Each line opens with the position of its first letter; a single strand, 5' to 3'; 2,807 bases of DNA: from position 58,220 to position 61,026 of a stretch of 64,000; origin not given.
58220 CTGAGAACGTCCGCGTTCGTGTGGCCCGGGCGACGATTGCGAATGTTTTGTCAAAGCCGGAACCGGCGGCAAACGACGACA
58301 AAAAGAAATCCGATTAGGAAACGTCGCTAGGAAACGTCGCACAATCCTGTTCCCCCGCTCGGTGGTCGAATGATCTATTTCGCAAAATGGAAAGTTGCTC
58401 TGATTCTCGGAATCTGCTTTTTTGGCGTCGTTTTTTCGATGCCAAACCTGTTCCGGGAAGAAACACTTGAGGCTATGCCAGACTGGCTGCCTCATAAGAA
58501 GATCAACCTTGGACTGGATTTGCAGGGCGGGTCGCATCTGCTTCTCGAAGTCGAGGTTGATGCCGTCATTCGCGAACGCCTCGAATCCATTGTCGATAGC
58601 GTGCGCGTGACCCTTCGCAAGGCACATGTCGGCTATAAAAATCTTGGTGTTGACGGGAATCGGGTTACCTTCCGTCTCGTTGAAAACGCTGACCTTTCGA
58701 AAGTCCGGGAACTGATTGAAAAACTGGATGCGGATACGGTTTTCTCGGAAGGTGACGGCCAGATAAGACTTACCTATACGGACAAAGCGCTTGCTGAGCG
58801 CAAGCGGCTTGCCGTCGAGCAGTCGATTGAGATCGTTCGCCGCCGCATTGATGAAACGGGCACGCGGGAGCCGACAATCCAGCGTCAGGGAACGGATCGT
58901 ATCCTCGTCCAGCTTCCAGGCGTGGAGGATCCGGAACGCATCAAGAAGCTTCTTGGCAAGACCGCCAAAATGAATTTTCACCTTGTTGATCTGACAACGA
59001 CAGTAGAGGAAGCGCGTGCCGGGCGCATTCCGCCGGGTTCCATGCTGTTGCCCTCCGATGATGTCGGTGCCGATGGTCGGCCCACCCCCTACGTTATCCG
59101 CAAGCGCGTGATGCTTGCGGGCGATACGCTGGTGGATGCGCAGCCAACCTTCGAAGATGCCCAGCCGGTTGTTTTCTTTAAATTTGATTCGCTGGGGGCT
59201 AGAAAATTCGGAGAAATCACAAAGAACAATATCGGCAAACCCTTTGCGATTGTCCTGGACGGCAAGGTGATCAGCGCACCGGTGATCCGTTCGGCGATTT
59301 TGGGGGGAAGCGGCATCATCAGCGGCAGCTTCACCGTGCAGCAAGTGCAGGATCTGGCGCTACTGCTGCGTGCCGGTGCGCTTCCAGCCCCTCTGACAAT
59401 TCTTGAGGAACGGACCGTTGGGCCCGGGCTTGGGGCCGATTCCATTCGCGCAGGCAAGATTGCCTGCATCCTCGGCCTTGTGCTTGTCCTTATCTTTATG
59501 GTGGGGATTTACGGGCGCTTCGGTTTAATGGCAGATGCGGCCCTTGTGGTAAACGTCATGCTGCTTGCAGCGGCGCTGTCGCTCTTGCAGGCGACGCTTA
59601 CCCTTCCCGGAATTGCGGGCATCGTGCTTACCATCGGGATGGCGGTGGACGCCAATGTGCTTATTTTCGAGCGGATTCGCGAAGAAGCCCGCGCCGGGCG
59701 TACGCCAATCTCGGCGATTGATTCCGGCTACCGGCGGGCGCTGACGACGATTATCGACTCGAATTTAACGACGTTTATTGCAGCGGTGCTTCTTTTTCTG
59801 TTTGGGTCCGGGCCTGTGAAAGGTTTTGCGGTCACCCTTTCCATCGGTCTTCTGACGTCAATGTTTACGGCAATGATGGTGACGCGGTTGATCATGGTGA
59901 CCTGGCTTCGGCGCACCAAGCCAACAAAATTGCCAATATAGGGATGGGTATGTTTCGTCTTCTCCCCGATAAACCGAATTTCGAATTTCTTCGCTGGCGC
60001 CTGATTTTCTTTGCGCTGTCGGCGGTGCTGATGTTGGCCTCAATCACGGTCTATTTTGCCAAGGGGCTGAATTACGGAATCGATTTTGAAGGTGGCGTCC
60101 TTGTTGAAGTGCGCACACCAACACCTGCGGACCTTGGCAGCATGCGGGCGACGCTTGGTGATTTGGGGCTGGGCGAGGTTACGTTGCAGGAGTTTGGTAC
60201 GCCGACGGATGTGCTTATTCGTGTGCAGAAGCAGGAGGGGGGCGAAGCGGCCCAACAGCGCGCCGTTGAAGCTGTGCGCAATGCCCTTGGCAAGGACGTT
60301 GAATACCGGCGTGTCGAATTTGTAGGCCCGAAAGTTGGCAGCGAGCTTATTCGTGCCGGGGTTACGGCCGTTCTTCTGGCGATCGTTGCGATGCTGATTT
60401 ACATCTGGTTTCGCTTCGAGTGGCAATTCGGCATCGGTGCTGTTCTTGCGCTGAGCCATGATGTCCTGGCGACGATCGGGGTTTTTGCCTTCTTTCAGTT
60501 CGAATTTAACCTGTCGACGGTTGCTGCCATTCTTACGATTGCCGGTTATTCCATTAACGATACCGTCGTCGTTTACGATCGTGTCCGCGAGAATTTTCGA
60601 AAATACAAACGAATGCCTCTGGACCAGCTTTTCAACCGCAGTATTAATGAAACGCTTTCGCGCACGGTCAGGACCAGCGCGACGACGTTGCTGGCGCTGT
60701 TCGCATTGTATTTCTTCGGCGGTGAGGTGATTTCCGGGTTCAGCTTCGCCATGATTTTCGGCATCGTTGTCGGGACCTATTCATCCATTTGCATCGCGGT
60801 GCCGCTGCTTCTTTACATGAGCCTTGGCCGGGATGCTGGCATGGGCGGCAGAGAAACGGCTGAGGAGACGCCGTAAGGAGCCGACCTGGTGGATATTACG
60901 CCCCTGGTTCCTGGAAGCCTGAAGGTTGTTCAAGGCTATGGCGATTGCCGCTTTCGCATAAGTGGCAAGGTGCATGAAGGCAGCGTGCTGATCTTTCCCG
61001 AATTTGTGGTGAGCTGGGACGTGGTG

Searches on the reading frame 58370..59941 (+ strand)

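Call 56: search_protein_families(library=ncbifam, proteins=[window:58370-59941:+], max_evalue=1e-30)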
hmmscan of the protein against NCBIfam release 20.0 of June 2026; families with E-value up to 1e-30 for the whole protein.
window:58370-59941:+ (523 aa): 12 families
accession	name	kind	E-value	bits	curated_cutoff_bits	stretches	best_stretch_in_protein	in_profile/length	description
NF011315.0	PRK14726.1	equivalog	2.8e-188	627.8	1249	1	1-522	1-534/855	protein translocase subunit SecDF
NF009583.0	PRK13024.1-3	subfamily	1.5e-165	552.3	721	1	5-522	4-441/755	protein translocase subunit SecDF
TIGR01129.1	secD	equivalog_domain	1.3e-145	485.5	244.4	1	47-509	1-397/397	protein translocase subunit SecD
NF009585.0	PRK13024.1-5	equivalog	1.5e-123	413.8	1037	1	246-517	380-652/993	protein translocase subunit SecDF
NF009545.0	PRK12933.1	equivalog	9.1e-114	381.1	728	1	34-512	112-594/604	protein translocase subunit SecD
NF009580.0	PRK13023.1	equivalog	9e-107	358.2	1153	1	146-522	83-457/775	protein translocase subunit SecDF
TIGR00916.1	2A0604s01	subfamily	6.5e-83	277.9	148.6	1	272-501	1-230/231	SecD/SecF family protein translocase subunit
NF009581.0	PRK13024.1-1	equivalog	8.5e-65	219.2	1058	1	297-512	195-410/752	protein translocase subunit SecDF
NF009540.0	PRK12911.1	equivalog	1.1e-64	218.4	1878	1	287-521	837-1070/1403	bifunctional preprotein translocase subunit SecD/SecF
NF009584.0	PRK13024.1-4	equivalog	8.2e-59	199.7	1171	1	297-509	193-409/759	protein translocase subunit SecDF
NF009582.0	PRK13024.1-2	equivalog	1.3e-34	119.4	723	1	299-510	274-485/859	protein translocase subunit SecDF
NF006218.0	PRK08343.1-4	subfamily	5.1e-32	111.2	383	0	257-501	127-377/392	preprotein translocase subunit SecD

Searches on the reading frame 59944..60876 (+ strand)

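Call 56: search_protein_families(library=ncbifam, proteins=[window:59944-60876:+], max_evalue=1e-30)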
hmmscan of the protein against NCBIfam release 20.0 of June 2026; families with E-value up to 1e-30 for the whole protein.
window:59944-60876:+ (310 aa): 10 families
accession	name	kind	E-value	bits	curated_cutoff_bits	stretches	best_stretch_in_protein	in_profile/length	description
NF011315.0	PRK14726.1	equivalog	7.6e-118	394.8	1249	1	2-300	536-835/855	protein translocase subunit SecDF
NF009583.0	PRK13024.1-3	subfamily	2.3e-108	363.2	721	1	5-293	449-734/755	protein translocase subunit SecDF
TIGR00966.2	transloc_SecF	equivalog_domain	1.1e-102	343.3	160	1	13-291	1-278/279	protein translocase subunit SecF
NF009580.0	PRK13023.1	equivalog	2.5e-76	257.5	1153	1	5-295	462-753/775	protein translocase subunit SecDF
NF009585.0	PRK13024.1-5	equivalog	1.3e-68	232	1037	1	9-292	666-977/993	protein translocase subunit SecDF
TIGR00916.1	2A0604s01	subfamily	7.9e-62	208.9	148.6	1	98-282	49-231/231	SecD/SecF family protein translocase subunit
NF009581.0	PRK13024.1-1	equivalog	2e-60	204.8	1058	1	12-291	448-728/752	protein translocase subunit SecDF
NF009584.0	PRK13024.1-4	equivalog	7.6e-54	183.3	1171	1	12-291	450-730/759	protein translocase subunit SecDF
NF009540.0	PRK12911.1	equivalog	4.1e-38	130.4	1878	1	135-293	1232-1395/1403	bifunctional preprotein translocase subunit SecD/SecF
NF009582.0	PRK13024.1-2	equivalog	6.7e-38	130.2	723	1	130-296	656-828/859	protein translocase subunit SecDF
